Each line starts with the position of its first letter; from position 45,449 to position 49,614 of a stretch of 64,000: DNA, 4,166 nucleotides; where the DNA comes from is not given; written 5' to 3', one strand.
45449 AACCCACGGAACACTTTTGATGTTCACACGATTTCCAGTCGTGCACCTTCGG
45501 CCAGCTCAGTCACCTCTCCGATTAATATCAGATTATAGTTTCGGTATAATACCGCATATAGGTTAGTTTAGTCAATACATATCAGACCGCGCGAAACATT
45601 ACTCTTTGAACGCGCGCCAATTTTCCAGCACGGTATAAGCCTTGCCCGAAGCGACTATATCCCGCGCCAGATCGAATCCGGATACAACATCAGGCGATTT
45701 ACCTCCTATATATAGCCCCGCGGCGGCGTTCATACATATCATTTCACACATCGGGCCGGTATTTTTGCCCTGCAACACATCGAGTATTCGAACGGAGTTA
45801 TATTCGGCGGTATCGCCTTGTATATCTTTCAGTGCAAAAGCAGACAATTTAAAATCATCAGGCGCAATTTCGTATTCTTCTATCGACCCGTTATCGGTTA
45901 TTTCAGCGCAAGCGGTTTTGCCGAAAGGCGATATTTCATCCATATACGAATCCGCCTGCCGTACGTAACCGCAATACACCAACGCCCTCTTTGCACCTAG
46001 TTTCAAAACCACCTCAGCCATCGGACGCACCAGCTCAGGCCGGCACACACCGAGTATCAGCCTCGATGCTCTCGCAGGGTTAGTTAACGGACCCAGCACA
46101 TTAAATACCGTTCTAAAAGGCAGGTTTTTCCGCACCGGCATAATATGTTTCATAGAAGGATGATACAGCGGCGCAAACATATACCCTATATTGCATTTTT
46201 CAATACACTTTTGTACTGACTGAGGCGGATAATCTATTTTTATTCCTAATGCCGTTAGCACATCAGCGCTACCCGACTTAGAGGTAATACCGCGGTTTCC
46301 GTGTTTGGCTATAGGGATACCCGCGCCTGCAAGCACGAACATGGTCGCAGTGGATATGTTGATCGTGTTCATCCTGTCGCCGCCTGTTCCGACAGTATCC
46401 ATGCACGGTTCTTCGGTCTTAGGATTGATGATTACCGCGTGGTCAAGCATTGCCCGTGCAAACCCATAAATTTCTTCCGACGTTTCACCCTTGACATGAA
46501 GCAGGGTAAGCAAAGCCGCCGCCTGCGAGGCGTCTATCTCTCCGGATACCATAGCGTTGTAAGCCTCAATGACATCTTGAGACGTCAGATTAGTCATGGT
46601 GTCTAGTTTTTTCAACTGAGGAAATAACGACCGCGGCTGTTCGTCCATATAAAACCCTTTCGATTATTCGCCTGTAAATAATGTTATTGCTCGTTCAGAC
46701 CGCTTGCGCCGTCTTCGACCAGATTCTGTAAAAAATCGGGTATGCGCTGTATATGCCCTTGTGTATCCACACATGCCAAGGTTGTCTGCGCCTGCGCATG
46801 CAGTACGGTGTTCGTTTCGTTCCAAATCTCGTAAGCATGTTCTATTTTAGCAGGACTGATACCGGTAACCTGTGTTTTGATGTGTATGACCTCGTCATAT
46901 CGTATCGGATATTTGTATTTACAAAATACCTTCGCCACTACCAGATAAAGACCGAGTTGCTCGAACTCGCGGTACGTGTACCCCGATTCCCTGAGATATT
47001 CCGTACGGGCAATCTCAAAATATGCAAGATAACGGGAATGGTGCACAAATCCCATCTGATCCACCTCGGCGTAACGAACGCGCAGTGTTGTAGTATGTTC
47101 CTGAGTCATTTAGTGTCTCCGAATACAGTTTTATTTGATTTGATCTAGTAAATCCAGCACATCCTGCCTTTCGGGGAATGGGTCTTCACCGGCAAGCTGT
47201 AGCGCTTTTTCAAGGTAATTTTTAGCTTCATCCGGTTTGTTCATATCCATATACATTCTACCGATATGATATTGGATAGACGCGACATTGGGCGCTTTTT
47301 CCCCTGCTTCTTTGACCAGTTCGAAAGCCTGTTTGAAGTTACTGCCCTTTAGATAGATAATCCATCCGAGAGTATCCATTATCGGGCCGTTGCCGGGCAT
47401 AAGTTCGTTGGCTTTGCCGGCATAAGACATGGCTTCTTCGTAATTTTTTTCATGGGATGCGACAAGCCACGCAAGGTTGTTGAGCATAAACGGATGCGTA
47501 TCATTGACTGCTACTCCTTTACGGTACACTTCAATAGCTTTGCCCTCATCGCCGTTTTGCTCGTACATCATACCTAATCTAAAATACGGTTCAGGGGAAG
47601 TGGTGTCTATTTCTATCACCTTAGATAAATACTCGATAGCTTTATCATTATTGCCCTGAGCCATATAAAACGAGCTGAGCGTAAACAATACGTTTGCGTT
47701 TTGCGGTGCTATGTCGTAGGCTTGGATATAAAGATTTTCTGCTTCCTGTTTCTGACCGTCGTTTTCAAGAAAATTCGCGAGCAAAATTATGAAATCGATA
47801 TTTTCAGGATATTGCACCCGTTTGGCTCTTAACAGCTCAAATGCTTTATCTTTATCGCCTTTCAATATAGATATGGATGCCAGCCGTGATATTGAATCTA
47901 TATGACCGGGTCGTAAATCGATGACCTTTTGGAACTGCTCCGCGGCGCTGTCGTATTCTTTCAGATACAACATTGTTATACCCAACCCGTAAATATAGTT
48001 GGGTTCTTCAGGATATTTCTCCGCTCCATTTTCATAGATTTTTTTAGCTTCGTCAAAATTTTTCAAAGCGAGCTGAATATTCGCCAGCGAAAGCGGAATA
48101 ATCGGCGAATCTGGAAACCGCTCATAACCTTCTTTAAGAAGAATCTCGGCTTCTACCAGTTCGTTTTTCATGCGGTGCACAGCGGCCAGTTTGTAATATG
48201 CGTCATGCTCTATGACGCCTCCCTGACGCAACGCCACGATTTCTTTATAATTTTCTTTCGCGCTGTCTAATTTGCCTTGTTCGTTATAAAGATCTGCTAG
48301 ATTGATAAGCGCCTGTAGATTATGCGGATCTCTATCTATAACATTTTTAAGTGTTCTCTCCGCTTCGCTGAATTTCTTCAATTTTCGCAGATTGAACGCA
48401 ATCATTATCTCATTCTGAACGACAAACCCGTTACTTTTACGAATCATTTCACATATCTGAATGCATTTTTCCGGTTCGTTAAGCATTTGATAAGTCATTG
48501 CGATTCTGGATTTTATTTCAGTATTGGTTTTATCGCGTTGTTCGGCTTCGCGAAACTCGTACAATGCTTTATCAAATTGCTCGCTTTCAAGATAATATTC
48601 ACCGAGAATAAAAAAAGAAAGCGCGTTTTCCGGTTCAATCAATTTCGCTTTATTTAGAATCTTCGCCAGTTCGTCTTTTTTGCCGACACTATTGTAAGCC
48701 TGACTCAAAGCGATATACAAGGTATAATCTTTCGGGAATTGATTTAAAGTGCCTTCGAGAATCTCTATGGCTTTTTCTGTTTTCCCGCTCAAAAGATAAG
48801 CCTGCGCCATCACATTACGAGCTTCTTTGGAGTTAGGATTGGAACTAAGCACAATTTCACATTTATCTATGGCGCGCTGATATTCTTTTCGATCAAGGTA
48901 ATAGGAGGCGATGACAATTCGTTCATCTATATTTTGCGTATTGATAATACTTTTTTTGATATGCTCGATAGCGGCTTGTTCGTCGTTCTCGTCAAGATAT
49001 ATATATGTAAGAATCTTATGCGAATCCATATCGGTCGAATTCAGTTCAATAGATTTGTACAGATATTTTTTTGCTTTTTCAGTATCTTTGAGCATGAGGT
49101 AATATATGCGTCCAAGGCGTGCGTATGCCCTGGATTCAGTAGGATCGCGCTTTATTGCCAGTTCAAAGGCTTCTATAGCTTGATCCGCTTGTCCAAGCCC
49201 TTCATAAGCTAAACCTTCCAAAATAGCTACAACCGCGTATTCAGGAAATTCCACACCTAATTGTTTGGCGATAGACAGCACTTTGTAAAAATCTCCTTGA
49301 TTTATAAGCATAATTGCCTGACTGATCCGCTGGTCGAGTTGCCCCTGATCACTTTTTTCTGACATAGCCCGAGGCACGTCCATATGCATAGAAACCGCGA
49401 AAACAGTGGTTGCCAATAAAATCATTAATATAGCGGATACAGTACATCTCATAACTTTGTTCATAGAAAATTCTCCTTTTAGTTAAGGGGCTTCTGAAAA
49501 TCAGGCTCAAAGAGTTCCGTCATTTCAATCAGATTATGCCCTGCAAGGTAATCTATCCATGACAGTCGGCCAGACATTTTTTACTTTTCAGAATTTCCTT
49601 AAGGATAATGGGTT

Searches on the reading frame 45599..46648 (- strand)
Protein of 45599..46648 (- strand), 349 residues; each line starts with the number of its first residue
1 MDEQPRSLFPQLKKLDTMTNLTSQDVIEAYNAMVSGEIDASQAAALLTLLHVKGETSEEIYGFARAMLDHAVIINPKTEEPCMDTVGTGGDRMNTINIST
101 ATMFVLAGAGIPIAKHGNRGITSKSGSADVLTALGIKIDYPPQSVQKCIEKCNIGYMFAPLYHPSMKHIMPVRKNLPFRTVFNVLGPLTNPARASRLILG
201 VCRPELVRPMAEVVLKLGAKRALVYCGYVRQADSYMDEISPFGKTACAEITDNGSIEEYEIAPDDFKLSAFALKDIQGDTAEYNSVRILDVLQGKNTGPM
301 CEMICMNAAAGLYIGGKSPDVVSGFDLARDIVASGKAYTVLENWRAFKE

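Call 23: search_protein_families(library=pfam, proteins=[window:45599-46648:-], max_evalue=0.00001)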
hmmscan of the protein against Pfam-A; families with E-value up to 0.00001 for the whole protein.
window:45599-46648:- (349 aa): 2 families
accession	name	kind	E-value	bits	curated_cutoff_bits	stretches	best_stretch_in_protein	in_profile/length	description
PF00591.27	Glycos_transf_3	-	8.1e-83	278.4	27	1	80-338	2-253/253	Glycosyl transferase family, a/b domain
PF02885.22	Glycos_trans_3N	-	1.5e-16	60.3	26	1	13-71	6-63/63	Glycosyl transferase family, helical bundle domain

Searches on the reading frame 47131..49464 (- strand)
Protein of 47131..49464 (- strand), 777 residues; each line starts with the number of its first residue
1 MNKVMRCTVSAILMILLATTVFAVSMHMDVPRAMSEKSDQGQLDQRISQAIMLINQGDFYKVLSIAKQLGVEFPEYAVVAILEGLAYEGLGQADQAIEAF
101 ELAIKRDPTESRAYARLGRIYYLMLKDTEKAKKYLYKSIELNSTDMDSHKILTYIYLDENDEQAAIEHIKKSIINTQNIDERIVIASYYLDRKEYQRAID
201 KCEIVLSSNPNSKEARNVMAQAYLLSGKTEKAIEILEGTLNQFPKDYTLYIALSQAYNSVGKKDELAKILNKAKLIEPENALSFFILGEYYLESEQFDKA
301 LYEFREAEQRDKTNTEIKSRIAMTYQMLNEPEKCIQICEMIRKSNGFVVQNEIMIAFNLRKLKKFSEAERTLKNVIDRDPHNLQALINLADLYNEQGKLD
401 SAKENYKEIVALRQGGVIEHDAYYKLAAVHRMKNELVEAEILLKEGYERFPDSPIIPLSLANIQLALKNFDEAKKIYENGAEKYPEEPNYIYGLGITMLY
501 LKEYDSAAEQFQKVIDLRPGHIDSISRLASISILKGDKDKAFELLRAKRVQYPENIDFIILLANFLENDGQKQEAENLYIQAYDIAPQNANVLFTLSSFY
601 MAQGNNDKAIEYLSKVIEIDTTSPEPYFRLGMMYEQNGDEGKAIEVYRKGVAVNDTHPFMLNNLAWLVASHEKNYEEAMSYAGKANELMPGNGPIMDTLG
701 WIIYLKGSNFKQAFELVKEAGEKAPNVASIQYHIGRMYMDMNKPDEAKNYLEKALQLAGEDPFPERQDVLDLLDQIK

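Call 23: search_protein_families(library=pfam, proteins=[window:47131-49464:-], max_evalue=0.00001)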
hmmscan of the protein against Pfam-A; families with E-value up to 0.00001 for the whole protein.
window:47131-49464:- (777 aa): 34 families (the best 25 are shown)
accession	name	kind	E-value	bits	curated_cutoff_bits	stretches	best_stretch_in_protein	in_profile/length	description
PF14559.12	TPR_19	-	2.8e-67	223.4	25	4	190-253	2-64/68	Tetratricopeptide repeat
PF07719.23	TPR_2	-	1.3e-59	193.9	27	0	730-759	3-32/34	Tetratricopeptide repeat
PF13428.12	TPR_14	-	7e-55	178.2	23.5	0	215-255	3-43/44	Tetratricopeptide repeat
PF13181.12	TPR_8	-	1.2e-51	168.9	25.7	1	728-759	1-32/34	Tetratricopeptide repeat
PF13424.12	TPR_12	-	7.9e-47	157.8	30.1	0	709-758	25-75/77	Tetratricopeptide repeat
PF13432.12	TPR_16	-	1.5e-44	150.4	32.7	0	359-412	7-60/65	Tetratricopeptide repeat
PF00515.34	TPR_1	-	2.1e-44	148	27.8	0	730-758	3-31/34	Tetratricopeptide repeat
PF13431.12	TPR_17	-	8.1e-43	141.6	24.4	0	373-403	3-33/34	Tetratricopeptide repeat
PF13174.12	TPR_6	-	2.6e-34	115.9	26.3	0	84-108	7-31/33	Tetratricopeptide repeat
PF12895.13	ANAPC3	-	7e-31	106.8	27.2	0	202-265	12-74/82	Anaphase-promoting complex, cyclosome, subunit 3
PF23914.1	TPR_CcmH_CycH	-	9.9e-28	97.4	42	0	90-171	63-146/158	Cytochrome c-type biogenesis protein H TPR domain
PF13176.12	TPR_7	-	2.6e-26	89.9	27.9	0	560-591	3-34/36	Tetratricopeptide repeat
PF25062.1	ARM_TT21_N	-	2.9e-21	76.7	40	1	95-211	80-200/222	Tetratricopeptide repeat protein 21 N-terminal ARM repeat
PF13414.12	TPR_11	-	6.7e-18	64.5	26.8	1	600-638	4-42/42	TPR repeat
PF13374.12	TPR_10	-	4.6e-17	61.8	27.5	0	727-757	1-31/42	Tetratricopeptide repeat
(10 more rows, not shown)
